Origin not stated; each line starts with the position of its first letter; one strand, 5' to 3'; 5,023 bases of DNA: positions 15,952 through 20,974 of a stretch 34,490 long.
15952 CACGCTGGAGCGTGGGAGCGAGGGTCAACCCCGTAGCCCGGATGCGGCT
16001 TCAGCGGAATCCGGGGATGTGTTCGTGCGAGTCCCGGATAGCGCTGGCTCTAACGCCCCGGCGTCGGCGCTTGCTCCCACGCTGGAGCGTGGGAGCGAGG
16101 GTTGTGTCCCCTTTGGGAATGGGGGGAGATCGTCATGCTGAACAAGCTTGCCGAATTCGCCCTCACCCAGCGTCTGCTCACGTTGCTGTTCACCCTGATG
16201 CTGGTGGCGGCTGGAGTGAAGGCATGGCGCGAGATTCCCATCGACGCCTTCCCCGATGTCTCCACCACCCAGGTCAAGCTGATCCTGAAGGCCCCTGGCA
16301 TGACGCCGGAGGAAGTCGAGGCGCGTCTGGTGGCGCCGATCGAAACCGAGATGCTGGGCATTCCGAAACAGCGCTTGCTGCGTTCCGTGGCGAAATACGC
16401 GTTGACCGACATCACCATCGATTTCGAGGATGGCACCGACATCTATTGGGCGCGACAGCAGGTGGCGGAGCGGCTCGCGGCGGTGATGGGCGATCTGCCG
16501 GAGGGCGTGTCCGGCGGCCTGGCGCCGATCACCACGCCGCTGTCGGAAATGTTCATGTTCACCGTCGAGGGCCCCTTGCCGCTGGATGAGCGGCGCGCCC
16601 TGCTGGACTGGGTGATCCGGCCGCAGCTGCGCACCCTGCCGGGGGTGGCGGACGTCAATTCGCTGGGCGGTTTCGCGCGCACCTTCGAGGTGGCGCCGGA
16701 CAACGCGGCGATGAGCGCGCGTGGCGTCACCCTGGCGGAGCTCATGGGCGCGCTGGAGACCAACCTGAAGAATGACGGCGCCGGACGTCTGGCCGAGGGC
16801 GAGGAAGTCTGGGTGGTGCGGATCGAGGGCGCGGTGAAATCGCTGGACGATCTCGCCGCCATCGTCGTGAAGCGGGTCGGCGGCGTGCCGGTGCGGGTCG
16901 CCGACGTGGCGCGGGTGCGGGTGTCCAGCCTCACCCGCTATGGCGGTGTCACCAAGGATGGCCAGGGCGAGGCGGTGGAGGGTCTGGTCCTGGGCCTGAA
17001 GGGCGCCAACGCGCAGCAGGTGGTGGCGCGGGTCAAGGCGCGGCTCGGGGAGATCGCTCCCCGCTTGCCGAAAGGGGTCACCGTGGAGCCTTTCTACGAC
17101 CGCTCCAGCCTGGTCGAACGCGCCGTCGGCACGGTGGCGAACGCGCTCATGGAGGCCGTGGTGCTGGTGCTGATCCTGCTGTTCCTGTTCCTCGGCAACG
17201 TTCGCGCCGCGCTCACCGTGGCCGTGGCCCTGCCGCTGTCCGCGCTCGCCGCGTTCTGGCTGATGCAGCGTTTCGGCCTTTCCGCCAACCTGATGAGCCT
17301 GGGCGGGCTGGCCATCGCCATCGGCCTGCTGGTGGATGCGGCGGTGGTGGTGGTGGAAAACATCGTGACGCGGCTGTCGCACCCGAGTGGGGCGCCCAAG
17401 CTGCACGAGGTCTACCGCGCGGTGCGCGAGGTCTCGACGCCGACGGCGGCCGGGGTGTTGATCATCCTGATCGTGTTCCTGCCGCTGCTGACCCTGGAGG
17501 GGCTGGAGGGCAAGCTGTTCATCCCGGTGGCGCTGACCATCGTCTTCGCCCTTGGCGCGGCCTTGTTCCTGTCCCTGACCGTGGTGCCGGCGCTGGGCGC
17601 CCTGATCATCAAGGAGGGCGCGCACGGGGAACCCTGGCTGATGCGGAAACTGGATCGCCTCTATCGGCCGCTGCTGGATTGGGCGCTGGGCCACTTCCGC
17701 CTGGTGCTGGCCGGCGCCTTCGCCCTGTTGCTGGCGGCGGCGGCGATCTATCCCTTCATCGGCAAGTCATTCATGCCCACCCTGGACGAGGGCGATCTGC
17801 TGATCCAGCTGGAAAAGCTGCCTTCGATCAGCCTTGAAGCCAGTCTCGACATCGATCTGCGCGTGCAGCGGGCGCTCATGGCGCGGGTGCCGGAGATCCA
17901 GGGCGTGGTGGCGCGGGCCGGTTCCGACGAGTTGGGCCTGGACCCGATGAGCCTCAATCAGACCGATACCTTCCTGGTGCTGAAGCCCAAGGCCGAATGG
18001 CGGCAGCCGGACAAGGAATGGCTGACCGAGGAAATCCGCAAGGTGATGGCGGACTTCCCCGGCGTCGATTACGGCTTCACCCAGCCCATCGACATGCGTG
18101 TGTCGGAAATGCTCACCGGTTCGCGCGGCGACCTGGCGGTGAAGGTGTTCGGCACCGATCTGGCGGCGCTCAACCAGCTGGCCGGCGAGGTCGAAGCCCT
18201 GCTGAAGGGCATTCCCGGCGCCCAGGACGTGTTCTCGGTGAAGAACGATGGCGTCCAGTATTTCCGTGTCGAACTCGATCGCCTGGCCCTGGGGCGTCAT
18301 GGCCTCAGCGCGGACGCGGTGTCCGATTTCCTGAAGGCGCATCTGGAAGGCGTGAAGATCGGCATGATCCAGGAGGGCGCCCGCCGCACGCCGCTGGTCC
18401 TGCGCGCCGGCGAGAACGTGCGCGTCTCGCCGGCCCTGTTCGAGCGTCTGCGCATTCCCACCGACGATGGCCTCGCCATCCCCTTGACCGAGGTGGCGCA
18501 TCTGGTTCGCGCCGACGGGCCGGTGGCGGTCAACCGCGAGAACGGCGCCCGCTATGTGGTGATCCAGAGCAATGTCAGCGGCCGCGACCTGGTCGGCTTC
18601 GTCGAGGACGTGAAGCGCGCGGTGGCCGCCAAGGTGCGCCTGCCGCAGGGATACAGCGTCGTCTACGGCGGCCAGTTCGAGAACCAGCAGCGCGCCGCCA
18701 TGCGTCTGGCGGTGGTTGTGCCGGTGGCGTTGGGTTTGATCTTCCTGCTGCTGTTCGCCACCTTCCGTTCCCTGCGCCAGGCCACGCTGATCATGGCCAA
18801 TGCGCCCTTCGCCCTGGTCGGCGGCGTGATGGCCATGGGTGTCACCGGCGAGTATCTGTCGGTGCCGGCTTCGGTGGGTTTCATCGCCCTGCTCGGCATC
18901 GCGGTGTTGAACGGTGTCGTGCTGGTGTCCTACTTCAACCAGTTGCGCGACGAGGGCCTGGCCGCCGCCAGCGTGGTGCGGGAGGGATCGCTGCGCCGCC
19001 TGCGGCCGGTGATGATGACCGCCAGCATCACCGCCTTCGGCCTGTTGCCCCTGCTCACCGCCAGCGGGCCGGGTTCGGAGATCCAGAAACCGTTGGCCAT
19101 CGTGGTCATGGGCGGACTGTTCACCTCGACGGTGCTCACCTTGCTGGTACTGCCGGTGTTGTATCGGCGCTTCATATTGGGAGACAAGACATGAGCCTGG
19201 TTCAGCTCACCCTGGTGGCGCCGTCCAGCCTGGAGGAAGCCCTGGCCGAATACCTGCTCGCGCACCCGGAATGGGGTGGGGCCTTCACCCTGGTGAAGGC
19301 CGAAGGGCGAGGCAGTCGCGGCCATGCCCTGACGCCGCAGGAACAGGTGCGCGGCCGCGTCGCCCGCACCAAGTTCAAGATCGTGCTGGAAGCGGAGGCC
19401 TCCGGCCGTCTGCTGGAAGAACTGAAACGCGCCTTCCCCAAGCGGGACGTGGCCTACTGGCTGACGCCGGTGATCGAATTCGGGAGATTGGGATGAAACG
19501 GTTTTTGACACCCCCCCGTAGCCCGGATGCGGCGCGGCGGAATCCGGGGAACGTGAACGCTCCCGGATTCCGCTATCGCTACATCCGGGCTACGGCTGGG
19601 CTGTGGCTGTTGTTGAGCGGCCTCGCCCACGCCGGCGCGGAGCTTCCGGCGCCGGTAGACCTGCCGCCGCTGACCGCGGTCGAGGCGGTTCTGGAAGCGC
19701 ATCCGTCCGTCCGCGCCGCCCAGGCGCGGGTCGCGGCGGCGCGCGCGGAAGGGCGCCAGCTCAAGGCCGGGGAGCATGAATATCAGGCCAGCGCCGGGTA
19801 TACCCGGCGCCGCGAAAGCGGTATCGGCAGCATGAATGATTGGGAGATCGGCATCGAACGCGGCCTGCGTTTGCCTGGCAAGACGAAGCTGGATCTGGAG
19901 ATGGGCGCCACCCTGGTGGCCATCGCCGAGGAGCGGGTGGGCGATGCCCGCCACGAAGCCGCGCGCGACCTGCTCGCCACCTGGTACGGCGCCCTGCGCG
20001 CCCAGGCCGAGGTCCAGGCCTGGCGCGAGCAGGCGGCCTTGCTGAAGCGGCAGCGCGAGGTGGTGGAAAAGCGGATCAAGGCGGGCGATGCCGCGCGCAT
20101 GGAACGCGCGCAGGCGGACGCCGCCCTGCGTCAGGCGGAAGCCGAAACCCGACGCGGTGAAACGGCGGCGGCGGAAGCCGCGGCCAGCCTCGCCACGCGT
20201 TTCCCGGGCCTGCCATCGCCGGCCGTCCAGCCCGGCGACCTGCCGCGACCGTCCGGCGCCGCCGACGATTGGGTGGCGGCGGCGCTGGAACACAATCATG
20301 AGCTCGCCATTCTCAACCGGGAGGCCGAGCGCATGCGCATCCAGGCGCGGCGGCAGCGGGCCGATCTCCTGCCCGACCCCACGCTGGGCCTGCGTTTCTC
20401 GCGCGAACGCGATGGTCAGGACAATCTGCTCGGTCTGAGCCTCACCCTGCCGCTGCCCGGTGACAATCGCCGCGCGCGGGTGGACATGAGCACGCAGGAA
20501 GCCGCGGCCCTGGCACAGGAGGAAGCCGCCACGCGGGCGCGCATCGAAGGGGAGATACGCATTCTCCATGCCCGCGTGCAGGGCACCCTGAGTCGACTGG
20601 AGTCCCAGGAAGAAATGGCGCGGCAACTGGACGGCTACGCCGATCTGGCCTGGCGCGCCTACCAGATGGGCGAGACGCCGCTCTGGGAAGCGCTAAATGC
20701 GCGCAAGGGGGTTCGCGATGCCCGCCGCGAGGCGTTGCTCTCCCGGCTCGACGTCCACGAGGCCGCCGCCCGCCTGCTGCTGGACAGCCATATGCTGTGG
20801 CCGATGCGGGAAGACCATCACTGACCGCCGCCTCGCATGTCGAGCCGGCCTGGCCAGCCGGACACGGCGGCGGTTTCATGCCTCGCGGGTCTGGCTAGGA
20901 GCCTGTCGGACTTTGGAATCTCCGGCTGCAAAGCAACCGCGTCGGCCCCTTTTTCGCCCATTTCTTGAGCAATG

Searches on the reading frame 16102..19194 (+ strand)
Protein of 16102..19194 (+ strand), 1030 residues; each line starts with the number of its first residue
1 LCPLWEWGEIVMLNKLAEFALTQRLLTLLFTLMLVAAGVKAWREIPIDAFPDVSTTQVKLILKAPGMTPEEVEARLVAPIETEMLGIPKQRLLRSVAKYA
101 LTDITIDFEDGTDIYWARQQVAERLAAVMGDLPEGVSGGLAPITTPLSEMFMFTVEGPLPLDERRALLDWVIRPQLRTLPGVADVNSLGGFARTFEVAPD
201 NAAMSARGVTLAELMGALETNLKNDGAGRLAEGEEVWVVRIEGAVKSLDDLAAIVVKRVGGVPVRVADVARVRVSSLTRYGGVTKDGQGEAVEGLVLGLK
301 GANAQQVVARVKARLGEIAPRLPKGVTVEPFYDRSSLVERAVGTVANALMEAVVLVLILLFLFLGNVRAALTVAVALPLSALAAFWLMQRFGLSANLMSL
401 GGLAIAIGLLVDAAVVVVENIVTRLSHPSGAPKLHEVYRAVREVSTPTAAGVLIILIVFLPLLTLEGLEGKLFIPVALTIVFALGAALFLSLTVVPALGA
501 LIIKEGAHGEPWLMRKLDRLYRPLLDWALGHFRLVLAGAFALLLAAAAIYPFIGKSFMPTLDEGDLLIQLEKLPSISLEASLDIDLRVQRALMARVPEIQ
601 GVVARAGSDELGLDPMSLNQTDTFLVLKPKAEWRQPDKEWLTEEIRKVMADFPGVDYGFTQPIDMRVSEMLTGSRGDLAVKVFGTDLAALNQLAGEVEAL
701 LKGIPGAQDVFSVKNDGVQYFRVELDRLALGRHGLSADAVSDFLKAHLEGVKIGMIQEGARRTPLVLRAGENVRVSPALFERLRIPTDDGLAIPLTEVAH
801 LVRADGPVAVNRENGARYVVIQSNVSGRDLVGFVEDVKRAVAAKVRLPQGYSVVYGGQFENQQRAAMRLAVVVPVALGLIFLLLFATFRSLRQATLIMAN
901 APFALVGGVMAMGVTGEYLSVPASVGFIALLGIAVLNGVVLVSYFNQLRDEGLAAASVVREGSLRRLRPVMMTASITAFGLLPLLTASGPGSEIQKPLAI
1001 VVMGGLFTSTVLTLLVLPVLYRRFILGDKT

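Call 30: search_protein_families(library=pfam, proteins=[window:16102-19194:+], max_evalue=0.001)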
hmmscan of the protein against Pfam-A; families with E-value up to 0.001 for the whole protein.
window:16102-19194:+ (1030 aa): 1 family
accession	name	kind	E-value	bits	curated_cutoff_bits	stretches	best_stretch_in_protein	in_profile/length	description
PF00873.25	ACR_tran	-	3.6e-295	982.2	28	1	17-1023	2-1019/1021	AcrB/AcrD/AcrF family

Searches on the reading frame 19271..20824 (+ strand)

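Call 30: search_protein_families(library=pfam, proteins=[window:19271-20824:+], max_evalue=0.001)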
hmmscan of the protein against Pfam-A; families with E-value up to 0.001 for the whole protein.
window:19271-20824:+ (517 aa): 1 family
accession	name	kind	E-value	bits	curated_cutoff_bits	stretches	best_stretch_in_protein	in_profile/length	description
PF02321.23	OEP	-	6.9e-29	101.4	22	2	332-503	2-183/187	Outer membrane efflux protein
